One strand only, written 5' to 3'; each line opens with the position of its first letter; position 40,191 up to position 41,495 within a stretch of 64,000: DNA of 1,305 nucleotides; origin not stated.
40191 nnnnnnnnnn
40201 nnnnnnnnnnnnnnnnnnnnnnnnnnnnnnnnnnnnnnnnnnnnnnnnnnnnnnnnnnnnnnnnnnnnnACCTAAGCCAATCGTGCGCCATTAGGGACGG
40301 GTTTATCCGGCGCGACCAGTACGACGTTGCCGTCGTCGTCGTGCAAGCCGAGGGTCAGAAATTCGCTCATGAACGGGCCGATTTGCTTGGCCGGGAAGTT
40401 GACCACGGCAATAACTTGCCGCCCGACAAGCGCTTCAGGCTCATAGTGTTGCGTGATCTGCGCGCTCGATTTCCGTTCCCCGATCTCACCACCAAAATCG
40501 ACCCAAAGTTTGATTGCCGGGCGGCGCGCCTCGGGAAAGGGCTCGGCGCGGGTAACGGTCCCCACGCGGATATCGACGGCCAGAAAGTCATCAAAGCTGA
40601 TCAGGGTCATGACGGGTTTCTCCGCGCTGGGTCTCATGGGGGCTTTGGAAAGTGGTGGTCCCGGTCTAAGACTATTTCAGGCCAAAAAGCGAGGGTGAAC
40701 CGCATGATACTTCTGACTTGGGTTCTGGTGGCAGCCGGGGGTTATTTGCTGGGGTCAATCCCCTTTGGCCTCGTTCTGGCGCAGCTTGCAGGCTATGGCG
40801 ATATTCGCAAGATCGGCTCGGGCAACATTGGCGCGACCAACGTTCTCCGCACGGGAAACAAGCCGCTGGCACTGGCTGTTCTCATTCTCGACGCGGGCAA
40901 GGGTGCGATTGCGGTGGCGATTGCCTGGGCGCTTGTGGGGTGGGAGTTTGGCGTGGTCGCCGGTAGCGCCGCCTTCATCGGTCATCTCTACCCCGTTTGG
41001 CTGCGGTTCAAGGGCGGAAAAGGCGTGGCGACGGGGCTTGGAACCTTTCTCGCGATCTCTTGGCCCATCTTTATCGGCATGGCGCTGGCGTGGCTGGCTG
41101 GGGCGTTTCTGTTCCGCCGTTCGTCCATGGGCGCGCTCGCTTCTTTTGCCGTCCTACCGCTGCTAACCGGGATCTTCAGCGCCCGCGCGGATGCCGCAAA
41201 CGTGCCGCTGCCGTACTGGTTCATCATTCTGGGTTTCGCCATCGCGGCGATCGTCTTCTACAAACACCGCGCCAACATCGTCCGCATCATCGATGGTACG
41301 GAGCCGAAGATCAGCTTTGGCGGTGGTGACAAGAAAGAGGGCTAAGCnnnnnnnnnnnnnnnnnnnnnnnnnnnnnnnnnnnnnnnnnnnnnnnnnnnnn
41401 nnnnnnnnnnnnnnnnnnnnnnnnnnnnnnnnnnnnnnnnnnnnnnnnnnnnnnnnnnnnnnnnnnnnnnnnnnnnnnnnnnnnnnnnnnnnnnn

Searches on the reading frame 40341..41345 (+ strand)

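Call 43: search_protein_families(library=pfam, proteins=[window:40341-41345:+], max_evalue=0.001)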
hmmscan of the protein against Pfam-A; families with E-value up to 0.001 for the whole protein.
window:40341-41345:+ (334 aa): 1 family
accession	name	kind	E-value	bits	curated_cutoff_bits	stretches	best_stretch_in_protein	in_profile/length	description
PF02660.20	G3P_acyltransf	-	5.9e-48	163.5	24.1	1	134-316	2-164/164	Glycerol-3-phosphate acyltransferase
